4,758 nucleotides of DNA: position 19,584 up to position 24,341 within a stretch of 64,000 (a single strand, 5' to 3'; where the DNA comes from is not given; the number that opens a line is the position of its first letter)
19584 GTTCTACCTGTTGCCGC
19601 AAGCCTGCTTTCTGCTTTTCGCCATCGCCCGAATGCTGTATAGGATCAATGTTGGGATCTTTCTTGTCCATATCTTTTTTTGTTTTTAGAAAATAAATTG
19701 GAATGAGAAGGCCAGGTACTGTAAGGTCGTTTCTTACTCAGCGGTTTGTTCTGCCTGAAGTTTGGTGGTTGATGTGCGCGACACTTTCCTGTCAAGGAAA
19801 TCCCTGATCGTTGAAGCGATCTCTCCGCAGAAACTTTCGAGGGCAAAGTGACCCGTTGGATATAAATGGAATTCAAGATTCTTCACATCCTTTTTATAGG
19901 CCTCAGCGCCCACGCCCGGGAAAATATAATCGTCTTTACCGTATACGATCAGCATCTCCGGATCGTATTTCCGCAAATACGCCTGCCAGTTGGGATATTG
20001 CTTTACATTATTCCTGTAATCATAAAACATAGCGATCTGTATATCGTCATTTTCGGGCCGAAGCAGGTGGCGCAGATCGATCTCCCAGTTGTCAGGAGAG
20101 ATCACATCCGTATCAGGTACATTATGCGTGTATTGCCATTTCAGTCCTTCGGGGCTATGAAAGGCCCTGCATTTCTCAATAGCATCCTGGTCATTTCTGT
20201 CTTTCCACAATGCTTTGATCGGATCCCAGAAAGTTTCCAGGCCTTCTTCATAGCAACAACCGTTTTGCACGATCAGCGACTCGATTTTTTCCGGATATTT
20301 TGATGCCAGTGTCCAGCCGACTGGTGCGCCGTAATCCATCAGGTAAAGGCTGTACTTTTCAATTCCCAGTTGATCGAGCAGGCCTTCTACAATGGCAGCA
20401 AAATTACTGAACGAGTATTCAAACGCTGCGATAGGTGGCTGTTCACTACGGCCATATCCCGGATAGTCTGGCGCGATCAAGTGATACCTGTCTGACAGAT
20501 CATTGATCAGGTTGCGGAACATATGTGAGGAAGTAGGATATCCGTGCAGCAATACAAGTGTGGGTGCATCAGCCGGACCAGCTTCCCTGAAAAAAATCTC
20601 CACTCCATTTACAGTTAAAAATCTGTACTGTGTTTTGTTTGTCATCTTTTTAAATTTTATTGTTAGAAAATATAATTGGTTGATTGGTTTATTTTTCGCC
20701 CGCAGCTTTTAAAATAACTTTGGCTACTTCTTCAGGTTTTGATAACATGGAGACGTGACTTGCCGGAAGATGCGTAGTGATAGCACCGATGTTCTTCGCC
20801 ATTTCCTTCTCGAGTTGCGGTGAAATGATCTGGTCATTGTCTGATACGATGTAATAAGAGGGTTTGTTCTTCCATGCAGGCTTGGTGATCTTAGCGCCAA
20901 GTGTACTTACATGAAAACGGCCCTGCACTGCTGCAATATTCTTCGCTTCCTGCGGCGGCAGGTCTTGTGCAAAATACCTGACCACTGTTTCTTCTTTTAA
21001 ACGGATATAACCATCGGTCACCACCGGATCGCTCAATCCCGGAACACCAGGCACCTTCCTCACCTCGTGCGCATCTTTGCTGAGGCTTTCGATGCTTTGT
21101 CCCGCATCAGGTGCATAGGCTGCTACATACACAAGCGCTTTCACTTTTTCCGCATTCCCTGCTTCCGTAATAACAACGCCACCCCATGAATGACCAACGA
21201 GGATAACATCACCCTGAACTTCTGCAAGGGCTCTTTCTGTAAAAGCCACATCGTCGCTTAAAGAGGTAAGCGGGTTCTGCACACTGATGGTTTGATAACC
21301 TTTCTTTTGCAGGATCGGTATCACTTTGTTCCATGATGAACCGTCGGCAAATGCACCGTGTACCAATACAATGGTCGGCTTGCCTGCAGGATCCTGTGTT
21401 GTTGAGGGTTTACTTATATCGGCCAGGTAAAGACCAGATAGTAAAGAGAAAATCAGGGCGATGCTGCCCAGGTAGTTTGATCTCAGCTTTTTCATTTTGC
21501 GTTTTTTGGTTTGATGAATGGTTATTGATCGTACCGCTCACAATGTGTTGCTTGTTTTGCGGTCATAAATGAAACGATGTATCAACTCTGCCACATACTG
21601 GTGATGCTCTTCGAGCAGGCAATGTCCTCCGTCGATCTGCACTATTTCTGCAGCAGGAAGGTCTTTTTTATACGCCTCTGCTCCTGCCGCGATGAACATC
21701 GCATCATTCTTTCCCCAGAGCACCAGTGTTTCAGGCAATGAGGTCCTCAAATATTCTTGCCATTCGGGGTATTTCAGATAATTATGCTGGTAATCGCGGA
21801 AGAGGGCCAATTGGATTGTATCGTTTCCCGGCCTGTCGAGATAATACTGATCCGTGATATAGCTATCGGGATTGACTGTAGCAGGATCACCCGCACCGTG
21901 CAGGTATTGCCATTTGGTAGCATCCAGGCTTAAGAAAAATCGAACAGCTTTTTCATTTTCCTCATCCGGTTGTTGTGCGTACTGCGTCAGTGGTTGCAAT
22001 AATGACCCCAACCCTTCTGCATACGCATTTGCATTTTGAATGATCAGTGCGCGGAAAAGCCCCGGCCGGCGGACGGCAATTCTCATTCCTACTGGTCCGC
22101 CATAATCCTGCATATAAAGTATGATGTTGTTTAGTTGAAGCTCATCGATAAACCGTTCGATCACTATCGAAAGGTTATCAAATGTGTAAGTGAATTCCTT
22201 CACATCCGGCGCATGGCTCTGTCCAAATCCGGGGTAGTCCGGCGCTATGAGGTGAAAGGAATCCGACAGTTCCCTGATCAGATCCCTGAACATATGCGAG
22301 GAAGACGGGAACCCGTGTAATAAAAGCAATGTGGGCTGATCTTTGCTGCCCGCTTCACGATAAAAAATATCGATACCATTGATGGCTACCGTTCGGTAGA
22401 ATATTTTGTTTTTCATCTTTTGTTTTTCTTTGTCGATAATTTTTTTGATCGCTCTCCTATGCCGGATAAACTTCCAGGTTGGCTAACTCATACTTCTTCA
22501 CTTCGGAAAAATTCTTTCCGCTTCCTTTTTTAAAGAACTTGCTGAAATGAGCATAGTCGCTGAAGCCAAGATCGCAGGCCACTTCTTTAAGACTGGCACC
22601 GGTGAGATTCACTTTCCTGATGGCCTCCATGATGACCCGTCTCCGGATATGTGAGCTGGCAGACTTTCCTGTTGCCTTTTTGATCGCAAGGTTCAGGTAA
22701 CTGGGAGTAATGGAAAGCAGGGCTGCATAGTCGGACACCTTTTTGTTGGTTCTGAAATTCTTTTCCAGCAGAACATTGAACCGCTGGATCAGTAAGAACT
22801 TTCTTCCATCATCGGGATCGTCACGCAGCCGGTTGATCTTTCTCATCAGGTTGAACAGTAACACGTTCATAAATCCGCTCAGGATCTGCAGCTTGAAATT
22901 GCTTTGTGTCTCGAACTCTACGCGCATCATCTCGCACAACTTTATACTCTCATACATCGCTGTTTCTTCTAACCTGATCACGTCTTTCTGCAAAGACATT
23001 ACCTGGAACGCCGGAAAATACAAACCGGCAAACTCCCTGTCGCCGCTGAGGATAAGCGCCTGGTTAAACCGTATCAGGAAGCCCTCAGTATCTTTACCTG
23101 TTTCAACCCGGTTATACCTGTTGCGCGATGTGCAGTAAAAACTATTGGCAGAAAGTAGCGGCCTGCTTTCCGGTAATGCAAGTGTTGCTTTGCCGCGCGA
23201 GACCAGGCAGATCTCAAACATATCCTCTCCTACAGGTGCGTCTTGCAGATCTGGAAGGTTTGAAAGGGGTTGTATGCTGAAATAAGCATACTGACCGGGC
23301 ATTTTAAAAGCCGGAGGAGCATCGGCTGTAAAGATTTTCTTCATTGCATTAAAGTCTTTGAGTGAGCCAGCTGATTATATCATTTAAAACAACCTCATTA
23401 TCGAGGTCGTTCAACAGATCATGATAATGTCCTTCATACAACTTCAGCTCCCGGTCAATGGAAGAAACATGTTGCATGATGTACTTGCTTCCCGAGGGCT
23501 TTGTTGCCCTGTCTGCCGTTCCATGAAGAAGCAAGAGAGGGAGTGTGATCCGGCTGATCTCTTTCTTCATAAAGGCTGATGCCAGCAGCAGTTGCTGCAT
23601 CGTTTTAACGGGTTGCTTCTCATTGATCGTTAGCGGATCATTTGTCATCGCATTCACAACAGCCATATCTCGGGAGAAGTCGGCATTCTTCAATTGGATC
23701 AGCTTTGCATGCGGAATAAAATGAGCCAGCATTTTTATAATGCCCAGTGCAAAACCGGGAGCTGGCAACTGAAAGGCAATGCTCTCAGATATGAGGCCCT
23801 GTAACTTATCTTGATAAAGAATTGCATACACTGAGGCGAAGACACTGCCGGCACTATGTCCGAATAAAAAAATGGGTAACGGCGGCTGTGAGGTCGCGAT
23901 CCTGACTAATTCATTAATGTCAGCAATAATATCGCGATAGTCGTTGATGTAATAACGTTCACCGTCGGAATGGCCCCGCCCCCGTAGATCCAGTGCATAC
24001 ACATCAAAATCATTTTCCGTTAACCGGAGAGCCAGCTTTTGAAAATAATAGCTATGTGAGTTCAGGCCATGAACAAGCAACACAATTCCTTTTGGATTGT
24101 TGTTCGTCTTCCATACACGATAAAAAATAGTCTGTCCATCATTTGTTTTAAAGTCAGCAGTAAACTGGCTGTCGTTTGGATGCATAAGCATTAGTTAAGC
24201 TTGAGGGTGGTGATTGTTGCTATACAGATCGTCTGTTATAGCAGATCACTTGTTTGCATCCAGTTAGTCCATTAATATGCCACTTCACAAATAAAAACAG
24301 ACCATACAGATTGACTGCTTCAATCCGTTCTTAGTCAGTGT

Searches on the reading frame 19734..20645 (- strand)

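Call 4: search_protein_families(library=pfam, proteins=[window:19734-20645:-], max_evalue=0.01)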
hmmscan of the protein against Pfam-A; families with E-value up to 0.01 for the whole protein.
window:19734-20645:- (303 aa): 3 families
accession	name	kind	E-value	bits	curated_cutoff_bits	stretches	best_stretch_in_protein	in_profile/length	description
PF00561.26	Abhydrolase_1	-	4.2e-30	105.6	25.8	1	28-270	1-242/245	alpha/beta hydrolase fold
PF12697.13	Abhydrolase_6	-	3.4e-14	54.5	26.3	1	30-271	1-209/217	Alpha/beta hydrolase family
PF12146.15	Hydrolase_4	-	7.1e-06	25.9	27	1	29-134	6-114/239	Serine aminopeptidase, S33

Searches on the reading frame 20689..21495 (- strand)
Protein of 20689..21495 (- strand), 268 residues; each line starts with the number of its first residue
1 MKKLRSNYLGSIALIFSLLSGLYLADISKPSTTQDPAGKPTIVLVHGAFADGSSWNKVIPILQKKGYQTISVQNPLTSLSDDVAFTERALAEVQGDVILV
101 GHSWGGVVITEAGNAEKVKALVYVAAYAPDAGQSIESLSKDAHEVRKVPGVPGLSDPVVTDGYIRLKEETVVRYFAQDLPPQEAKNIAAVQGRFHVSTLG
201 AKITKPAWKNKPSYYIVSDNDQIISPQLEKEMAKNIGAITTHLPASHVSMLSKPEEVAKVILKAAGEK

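Call 4: search_protein_families(library=pfam, proteins=[window:20689-21495:-], max_evalue=0.01)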
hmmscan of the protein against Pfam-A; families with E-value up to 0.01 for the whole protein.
window:20689-21495:- (268 aa): 5 families
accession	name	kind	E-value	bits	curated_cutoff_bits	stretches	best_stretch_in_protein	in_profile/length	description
PF12697.13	Abhydrolase_6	-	1.8e-23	84.8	26.3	1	42-259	1-216/217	Alpha/beta hydrolase family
PF00561.26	Abhydrolase_1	-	3.9e-09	37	25.8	1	40-169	1-133/245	alpha/beta hydrolase fold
PF12695.13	Abhydrolase_5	-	8.8e-08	32.5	27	1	42-133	2-94/164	Alpha/beta hydrolase family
PF06821.19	Ser_hydrolase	-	8.1e-07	29.5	22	0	80-136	40-101/172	Serine hydrolase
PF12146.15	Hydrolase_4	-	4.3e-06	26.6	27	1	81-238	60-219/239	Serine aminopeptidase, S33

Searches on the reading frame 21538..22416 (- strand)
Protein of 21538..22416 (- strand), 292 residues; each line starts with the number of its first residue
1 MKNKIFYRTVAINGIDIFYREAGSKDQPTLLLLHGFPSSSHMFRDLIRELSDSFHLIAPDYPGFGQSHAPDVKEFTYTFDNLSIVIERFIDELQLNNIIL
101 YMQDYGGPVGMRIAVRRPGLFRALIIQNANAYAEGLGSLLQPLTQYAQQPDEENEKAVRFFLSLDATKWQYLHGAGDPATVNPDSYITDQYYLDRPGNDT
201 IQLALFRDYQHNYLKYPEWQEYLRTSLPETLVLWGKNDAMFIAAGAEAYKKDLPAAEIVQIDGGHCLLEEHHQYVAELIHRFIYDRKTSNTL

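Call 4: search_protein_families(library=pfam, proteins=[window:21538-22416:-], max_evalue=0.01)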
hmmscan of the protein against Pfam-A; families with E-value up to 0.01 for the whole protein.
window:21538-22416:- (292 aa): 3 families
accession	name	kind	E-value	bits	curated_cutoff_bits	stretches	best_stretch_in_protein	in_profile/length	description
PF00561.26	Abhydrolase_1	-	1.4e-27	97.4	25.8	1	28-271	1-244/245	alpha/beta hydrolase fold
PF12697.13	Abhydrolase_6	-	2.7e-19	71.1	26.3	1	30-277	1-216/217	Alpha/beta hydrolase family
PF12146.15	Hydrolase_4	-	7.8e-09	35.6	27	1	27-134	4-114/239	Serine aminopeptidase, S33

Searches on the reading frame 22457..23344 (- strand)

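Call 4: search_protein_families(library=pfam, proteins=[window:22457-23344:-], max_evalue=0.01)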
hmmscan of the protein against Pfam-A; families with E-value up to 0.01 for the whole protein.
window:22457-23344:- (295 aa): 2 families
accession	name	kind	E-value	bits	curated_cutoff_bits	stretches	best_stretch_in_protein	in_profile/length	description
PF12833.13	HTH_18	-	1.1e-15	58.2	33.6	1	206-284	1-79/80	Helix-turn-helix domain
PF00165.29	HTH_AraC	-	0.00037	21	26.6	0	248-273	7-31/42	Bacterial regulatory helix-turn-helix proteins, AraC family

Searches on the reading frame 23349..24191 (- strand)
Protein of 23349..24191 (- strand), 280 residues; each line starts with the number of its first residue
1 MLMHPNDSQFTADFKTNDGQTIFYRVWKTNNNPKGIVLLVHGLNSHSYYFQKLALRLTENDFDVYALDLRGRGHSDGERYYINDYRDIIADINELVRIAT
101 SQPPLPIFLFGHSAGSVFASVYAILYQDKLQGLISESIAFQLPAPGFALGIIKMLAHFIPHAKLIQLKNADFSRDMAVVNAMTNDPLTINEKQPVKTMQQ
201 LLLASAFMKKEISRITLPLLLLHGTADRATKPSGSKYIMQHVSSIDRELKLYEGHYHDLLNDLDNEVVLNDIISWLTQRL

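Call 4: search_protein_families(library=pfam, proteins=[window:23349-24191:-], max_evalue=0.01)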
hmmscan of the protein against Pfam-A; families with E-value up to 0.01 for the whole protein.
window:23349-24191:- (280 aa): 6 families
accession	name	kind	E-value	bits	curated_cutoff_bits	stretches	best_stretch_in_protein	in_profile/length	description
PF12146.15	Hydrolase_4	-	5.4e-62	209.6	27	1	32-264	2-239/239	Serine aminopeptidase, S33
PF00561.26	Abhydrolase_1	-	6e-21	75.7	25.8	1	36-144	2-117/245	alpha/beta hydrolase fold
PF12697.13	Abhydrolase_6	-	7.8e-15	56.6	26.3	1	37-257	1-204/217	Alpha/beta hydrolase family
PF00975.26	Thioesterase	-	0.00012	22.8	26.4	1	38-129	4-90/226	Thioesterase domain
PF20408.4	Abhydrolase_11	-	0.00021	21.5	27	1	35-134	3-103/193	Alpha/beta hydrolase domain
PF03959.19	FSH1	-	0.0018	18.4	21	1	83-256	80-200/211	Serine hydrolase (FSH1)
